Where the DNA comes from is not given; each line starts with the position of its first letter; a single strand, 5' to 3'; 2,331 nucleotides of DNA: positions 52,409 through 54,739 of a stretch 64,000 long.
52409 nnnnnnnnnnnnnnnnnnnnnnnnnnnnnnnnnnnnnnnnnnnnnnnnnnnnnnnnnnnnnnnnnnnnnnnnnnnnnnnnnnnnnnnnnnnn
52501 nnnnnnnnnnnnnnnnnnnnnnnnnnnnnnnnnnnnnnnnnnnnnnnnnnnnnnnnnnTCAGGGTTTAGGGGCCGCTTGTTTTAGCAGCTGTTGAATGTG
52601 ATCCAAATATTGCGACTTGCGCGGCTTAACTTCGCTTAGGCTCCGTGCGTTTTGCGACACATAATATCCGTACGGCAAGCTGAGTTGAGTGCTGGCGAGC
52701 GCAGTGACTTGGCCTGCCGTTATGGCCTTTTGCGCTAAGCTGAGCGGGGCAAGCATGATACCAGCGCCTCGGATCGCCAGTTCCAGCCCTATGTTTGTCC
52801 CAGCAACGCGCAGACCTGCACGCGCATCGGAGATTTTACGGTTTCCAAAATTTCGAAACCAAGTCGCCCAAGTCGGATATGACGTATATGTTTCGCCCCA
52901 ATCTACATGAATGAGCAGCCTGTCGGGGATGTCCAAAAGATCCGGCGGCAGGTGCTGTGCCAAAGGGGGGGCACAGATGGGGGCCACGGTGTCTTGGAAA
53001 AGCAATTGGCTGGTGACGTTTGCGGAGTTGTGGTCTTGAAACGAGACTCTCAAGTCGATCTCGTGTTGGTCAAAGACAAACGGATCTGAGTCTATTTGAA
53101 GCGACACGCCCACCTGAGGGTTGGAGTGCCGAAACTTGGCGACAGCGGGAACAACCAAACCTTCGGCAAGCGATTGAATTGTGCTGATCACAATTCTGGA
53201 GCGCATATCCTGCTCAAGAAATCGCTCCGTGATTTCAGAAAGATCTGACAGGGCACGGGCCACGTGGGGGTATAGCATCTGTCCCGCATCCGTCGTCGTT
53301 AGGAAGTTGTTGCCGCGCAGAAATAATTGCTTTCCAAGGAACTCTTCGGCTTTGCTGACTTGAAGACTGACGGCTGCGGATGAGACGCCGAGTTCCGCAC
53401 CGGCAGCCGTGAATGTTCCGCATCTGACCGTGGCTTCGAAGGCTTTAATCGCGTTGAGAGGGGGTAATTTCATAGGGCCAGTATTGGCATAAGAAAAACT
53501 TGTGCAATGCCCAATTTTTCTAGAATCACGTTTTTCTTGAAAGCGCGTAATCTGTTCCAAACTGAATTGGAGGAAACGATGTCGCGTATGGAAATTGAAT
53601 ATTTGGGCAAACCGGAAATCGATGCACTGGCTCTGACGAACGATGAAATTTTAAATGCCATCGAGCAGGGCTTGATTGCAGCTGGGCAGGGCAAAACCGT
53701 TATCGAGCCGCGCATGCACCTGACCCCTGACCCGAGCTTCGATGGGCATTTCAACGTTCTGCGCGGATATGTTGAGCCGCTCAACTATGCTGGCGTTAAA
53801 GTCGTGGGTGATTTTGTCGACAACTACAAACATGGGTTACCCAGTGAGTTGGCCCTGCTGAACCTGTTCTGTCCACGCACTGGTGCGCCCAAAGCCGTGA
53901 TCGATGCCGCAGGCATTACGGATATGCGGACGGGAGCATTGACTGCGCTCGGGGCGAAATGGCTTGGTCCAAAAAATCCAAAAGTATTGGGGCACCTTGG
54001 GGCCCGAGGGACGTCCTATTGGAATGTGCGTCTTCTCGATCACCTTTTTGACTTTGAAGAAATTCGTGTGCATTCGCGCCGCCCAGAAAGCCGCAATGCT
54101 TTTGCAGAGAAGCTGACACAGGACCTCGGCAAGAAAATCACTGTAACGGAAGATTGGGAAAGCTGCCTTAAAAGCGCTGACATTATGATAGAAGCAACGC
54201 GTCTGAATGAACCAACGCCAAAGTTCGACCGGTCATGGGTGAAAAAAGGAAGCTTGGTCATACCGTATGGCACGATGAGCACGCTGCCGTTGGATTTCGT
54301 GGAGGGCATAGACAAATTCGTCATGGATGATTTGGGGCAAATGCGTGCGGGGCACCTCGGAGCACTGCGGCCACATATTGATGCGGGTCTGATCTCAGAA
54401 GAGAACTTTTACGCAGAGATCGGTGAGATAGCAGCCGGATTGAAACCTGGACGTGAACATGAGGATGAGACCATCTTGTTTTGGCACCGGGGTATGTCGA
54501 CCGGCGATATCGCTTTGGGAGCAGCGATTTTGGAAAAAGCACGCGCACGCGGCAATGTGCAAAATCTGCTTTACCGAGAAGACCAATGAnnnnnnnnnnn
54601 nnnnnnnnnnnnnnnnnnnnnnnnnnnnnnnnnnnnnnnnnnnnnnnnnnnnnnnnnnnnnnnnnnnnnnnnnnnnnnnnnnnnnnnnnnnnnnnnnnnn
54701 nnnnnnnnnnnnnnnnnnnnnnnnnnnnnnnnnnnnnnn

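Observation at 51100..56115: Two divergent HAL paralogues, both missing the MIO tripeptide by a one-residue deletion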

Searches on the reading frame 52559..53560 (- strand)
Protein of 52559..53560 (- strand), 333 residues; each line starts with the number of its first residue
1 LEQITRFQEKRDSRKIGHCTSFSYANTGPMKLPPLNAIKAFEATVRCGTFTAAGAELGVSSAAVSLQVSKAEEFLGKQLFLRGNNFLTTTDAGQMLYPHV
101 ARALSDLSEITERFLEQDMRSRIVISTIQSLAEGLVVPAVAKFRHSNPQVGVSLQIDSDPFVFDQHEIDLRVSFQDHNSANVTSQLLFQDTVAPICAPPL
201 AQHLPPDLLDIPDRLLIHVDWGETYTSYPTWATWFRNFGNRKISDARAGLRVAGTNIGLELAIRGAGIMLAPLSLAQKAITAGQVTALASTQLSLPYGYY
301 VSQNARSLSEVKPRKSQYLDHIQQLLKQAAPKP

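Call 4: search_protein_families(library=pfam, proteins=[window:52559-53560:-])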
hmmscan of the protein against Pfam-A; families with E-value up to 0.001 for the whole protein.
window:52559-53560:- (333 aa): 2 families
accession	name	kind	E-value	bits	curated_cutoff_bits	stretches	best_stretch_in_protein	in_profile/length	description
PF03466.25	LysR_substrate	-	2.7e-19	69.8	28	1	118-305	3-191/209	LysR substrate binding domain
PF00126.33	HTH_1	-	1.4e-15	57.4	26.6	1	35-94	1-60/60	Bacterial regulatory helix-turn-helix protein, lysR family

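Call 7: search_protein_families(library=ncbifam, proteins=[window:52559-53560:-], max_evalue=0.00001)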
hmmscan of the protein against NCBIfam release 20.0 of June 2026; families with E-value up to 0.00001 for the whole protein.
window:52559-53560:- (333 aa): 42 families (the best 25 are shown)
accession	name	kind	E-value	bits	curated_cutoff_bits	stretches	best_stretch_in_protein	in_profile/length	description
NF008352.0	PRK11139.1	subfamily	2.9e-55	187.5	288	1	31-309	4-277/305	transcriptional regulator GcvA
TIGR03418.1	chol_sulf_TF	equivalog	4e-42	144.2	324.8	1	34-306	2-274/291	choline sulfate utilization transcriptional regulator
NF007491.0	PRK10086.1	equivalog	9.7e-32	110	316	1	35-307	19-293/313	DNA-binding transcriptional regulator DsdC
TIGR02036.1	dsdC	equivalog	3.7e-28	98.4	352.4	1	36-302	11-280/302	DNA-binding transcriptional regulator DsdC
NF041130.1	PenR_Burk_TF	exception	4.1e-27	95.1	625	1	34-287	9-253/292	beta-lactamase transcriptional regulator PenR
TIGR03339.1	phn_lysR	subfamily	3.3e-18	65.9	341.1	1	38-193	2-159/279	aminoethylphosphonate catabolism associated LysR family transcriptional regulator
NF008416.0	PRK11242.1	equivalog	2.4e-16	59.9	277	1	38-196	6-169/300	transcriptional regulator CynR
NF040888.1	trans_reg_YafC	equivalog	3.3e-14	52.4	470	1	37-322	7-289/293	DNA-binding transcriptional regulator YafC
NF040889.1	trans_reg_YeiE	equivalog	1e-13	51.2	480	1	35-160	5-128/288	DNA-binding transcriptional regulator YeiE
NF040786.1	LysR_Sec_metab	equivalog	2.6e-13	49.6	250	1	35-197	3-170/298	selenium metabolism-associated LysR family transcriptional regulator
NF008095.0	PRK10837.1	subfamily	8.4e-13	48.2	281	1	36-163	6-131/290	LysR family transcriptional regulator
TIGR03298.1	argP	subfamily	1.1e-12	47.7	273.55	1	37-157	5-125/292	ArgP/LysG family DNA-binding transcriptional regulator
NF007315.1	PRK09801.1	equivalog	1.5e-12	47.1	398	1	40-272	13-245/301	L-tartrate utilization transcriptional activator TtdR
NF053705.1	TransRegGltCGpos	equivalog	7.9e-12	45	350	1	45-194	13-168/300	glutamate biosynthesis transcriptional regulator GltC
NF002964.0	PRK03635.1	subfamily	1.1e-11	44.3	197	1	36-156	6-125/297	ArgP/LysG family DNA-binding transcriptional regulator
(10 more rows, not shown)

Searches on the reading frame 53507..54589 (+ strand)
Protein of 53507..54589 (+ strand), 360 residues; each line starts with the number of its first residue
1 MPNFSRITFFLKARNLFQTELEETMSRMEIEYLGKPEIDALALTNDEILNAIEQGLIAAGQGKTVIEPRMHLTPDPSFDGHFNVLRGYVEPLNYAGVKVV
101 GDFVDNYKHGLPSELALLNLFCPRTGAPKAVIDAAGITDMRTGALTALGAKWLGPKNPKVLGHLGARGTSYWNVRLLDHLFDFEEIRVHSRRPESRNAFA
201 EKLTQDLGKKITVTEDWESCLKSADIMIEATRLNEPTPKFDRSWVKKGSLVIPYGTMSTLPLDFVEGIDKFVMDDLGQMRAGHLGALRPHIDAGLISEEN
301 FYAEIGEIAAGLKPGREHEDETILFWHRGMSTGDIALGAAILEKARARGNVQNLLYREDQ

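Call 4: search_protein_families(library=pfam, proteins=[window:53507-54589:+])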
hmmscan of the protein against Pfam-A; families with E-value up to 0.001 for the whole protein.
window:53507-54589:+ (360 aa): 1 family
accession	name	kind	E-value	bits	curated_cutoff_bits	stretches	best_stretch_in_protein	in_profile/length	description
PF02423.21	OCD_Mu_crystall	-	2.1e-47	162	24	1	44-347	17-312/314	Ornithine cyclodeaminase/mu-crystallin family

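Call 7: search_protein_families(library=ncbifam, proteins=[window:53507-54589:+], max_evalue=0.00001)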
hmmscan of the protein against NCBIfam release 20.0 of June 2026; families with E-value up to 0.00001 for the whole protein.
window:53507-54589:+ (360 aa): 13 families
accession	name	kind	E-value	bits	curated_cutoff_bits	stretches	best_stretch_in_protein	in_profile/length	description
TIGR02371.1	ala_DH_arch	equivalog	2.2e-47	161.8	409.15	1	33-348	5-316/325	alanine dehydrogenase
NF006379.0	PRK08618.1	equivalog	1.9e-38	132.6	417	1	43-352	13-322/326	ornithine cyclodeaminase family protein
TIGR02992.1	ectoine_eutC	equivalog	2.5e-37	128.7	471.65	1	35-349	6-320/326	ectoine utilization protein EutC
NF006141.0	PRK08291.1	equivalog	5e-37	127.6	408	1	29-349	3-323/330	cyclodeaminase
TIGR03944.1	dehyd_SbnB_fam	equivalog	2.6e-31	108.8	326.9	1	32-351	3-321/327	2,3-diaminopropionate biosynthesis protein SbnB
NF004848.0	PRK06199.1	subfamily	4e-26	92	362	1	72-351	68-367/379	tyramine oxidase subunit B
NF005296.0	PRK06823.1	equivalog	1.9e-25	89.5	438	1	42-345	12-313/315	ornithine cyclodeaminase family protein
NF004793.0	PRK06141.1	equivalog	4.5e-25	88.3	322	1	93-346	60-312/314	bifunctional Delta(1)-pyrroline-2-carboxylate/Delta(1)-piperideine-2-carboxylate reductase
NF045643.1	ImmsucRedBhcD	equivalog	7.2e-21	74.8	500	1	87-353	56-318/321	iminosuccinate reductase BhcD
NF005603.0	PRK07340.1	equivalog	3.1e-13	49.6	266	1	96-267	65-235/307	delta(1)-pyrroline-2-carboxylate reductase family protein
NF045512.1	PyrPipCarbRedLhpI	equivalog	2.7e-10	39.9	400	1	97-256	62-215/298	bifunctional Delta(1)-pyrroline-2-carboxylate/Delta(1)-piperideine-2-carboxylate reductase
NF005762.1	PRK07589.1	equivalog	5.5e-10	38.7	350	1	96-238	66-207/334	ornithine cyclodeaminase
NF005011.0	PRK06407.1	subfamily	8.2e-09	35.1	337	1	120-236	81-196/302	ornithine cyclodeaminase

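Call 68: search_solved_structures(query=window:53579-54589:+, max_evalue=0.00001, show_alignments=1)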
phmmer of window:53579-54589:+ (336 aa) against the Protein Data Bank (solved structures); distinct sequences matched with E-value up to 0.00001: 12.
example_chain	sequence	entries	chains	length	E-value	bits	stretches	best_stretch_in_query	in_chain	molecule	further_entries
1vll_A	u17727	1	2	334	3e-38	134.9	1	4-324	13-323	alanine dehydrogenase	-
1omo_A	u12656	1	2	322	4.7e-38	134.2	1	8-324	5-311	alanine dehydrogenase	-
6t3e_A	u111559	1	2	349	1.1e-33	119.9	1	14-325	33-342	DELTA1-pyrroline-2-carboxylate reductase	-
2i99_A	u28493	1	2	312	2.8e-21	79.1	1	34-314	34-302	Mu-crystallin homolog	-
4m54_A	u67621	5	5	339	4.3e-21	78.5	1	5-324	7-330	Putative ornithine cyclodeaminase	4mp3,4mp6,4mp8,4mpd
4bv8_A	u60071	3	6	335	2.4e-20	76.1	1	35-315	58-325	THIOMORPHOLINE-CARBOXYLATE DEHYDROGENASE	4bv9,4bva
6rqa_A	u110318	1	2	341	1.6e-19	73.3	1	66-329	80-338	iminosuccinate reductase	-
7cxs_B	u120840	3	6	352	1e-08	37.8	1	71-325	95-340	CmnK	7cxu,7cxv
3hdj_A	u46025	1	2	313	2.3e-07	33.4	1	94-318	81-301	Probable ornithine cyclodeaminase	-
5gzi_B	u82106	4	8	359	7.3e-07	31.7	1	4-207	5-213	Lysine cyclodeaminase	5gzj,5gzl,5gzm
5yu0_A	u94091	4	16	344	1.2e-06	31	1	24-207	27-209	Lysine cyclodeaminase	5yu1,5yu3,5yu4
7rbp_A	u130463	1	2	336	1.6e-06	30.6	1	19-312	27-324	Ornithine cyclodeaminase/mu-crystallin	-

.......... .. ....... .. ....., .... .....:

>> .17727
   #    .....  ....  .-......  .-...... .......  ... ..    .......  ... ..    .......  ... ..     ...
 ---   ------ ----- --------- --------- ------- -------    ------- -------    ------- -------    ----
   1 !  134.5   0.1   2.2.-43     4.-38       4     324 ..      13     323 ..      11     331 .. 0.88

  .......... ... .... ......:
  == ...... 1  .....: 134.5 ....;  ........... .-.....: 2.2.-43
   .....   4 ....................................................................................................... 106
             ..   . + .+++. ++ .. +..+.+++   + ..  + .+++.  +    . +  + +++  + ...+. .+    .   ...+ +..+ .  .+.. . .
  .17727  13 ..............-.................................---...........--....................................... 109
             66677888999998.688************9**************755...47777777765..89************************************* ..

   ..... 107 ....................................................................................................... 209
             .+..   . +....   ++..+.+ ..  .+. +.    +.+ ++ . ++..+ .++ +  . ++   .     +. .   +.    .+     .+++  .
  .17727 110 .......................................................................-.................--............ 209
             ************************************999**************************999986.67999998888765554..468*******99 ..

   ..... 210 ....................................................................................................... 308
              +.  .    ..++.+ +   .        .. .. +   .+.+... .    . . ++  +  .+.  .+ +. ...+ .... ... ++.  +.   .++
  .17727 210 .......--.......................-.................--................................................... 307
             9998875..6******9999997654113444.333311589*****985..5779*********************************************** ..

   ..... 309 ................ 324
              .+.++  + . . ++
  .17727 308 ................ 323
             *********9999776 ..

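Call 77: search_dna_similar(query=window:53579-54589:+, collection=plasmids, mode=protein, max_rows=30, max_evalue=1e-70)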
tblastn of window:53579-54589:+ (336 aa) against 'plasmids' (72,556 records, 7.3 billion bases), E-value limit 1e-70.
Records with a match: 86; places in all: 86; records where one place covers at least 80% of the query: 84.
Best place of each record, by identity: 80-90% 2; 60-80% 81; <60% 3.
By first word of the organism name: Rhizobium 69; Cupriavidus 2; Burkholderia 2; Rhodococcus 2; Rhodobacteraceae 1; Alisedimentitalea 1; Martelella 1; Polaromonas 1; Azospirillum 1; Paracoccus 1; and 5 more.
By predicted mobility (MOB-suite, as given by PLSDB): conjugative 45; non-mobilizable 35; mobilizable 6.
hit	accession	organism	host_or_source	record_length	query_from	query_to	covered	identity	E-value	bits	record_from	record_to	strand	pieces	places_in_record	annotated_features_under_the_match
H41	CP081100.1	Rhodobacteraceae bacterium M382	-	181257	1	335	100%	86.9%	0e+0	609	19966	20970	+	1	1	ornithine cyclodeaminase family protein | aromatic amino acid lyase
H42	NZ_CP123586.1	Alisedimentitalea scapharcae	Anadara broughtonii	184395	1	335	100%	86.6%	0e+0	607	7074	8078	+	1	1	ornithine cyclodeaminase family protein | aromatic amino acid lyase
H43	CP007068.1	Rhizobium leguminosarum bv. trifolii CB782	plant root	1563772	1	332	99%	67.0%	9e-144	455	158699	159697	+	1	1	ornithine cyclodeaminase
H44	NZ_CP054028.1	Rhizobium hidalgonense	Pisum sativum l. (pea),Pure culture,Pea ...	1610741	1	332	99%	67.0%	1e-143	455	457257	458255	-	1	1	record has no annotation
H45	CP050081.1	Rhizobium leguminosarum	Trifolium pratense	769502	1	332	99%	66.4%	3e-144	456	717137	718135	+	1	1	ornithine cyclodeaminase family protein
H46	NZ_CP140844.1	Rhizobium ruizarguesonis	Trifolium pratense,whole organism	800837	1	332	99%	66.4%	4e-144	456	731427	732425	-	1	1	ornithine cyclodeaminase family protein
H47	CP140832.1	Rhizobium ruizarguesonis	Trifolium pratense,whole organism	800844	1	332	99%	66.4%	4e-144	456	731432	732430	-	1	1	ornithine cyclodeaminase family protein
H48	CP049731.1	Rhizobium leguminosarum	Pisum sativum,Pisum sativum nodules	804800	1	332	99%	66.4%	4e-144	456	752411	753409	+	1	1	ornithine cyclodeaminase family protein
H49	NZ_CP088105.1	Rhizobium ruizarguesonis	cell culture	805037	1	332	99%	66.4%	4e-144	456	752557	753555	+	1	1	ornithine cyclodeaminase family protein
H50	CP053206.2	Rhizobium leguminosarum bv. trifolii TA1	Trifolium spumosum L. (Annual ...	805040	1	332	99%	66.4%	4e-144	456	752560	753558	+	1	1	ornithine cyclodeaminase family protein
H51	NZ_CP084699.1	Rhizobium ruizarguesonis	Pisum sativum L.,Cell culture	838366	1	332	99%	66.4%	6e-144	456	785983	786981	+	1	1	ornithine cyclodeaminase family protein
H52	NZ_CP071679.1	Rhizobium ruizarguesonis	lentil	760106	1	332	99%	66.4%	8e-144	455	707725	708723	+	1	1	ornithine cyclodeaminase family protein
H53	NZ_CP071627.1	Rhizobium leguminosarum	lentil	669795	1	332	99%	66.4%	1e-143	455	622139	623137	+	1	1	ornithine cyclodeaminase family protein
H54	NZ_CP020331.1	Martelella mediterranea DSM 17316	-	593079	1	332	99%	66.4%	4e-143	454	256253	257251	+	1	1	ornithine cyclodeaminase family protein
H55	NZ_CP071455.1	Rhizobium lentis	lentil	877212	1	332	99%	66.4%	1e-142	452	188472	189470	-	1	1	ornithine cyclodeaminase family protein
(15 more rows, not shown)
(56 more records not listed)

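Call 98: search_protein_families(library=ncbifam, proteins=[window:53579-54589:+], max_evalue=10)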
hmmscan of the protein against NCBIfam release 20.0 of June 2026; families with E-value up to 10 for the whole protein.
window:53579-54589:+ (336 aa): 14 families
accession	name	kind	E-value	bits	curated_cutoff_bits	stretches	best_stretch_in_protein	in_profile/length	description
TIGR02371.1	ala_DH_arch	equivalog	1.7e-47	162.1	409.15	1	9-324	5-316/325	alanine dehydrogenase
NF006379.0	PRK08618.1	equivalog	1.5e-38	132.9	417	1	19-328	13-322/326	ornithine cyclodeaminase family protein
TIGR02992.1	ectoine_eutC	equivalog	1.9e-37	129.1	471.65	1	10-325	5-320/326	ectoine utilization protein EutC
NF006141.0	PRK08291.1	equivalog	3.9e-37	128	408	1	5-325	3-323/330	cyclodeaminase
TIGR03944.1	dehyd_SbnB_fam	equivalog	2.1e-31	109.2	326.9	1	8-327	3-321/327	2,3-diaminopropionate biosynthesis protein SbnB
NF004848.0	PRK06199.1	subfamily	3.1e-26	92.4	362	1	48-327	68-367/379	tyramine oxidase subunit B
NF005296.0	PRK06823.1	equivalog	1.5e-25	89.9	438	1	18-321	12-313/315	ornithine cyclodeaminase family protein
NF004793.0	PRK06141.1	equivalog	3.5e-25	88.6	322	1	69-322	60-312/314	bifunctional Delta(1)-pyrroline-2-carboxylate/Delta(1)-piperideine-2-carboxylate reductase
NF045643.1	ImmsucRedBhcD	equivalog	5.7e-21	75.2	500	1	63-329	56-318/321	iminosuccinate reductase BhcD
NF005603.0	PRK07340.1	equivalog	2.6e-13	49.9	266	1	72-243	65-235/307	delta(1)-pyrroline-2-carboxylate reductase family protein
NF045512.1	PyrPipCarbRedLhpI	equivalog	2.2e-10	40.2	400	1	73-232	62-215/298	bifunctional Delta(1)-pyrroline-2-carboxylate/Delta(1)-piperideine-2-carboxylate reductase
NF005762.1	PRK07589.1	equivalog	4.3e-10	39.1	350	1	72-214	66-207/334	ornithine cyclodeaminase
NF005011.0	PRK06407.1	subfamily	7.5e-09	35.2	337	1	97-212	82-196/302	ornithine cyclodeaminase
NF003314.0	PRK04322.1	equivalog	0.13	12.4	126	1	98-135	71-105/117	peptidyl-tRNA hydrolase Pth2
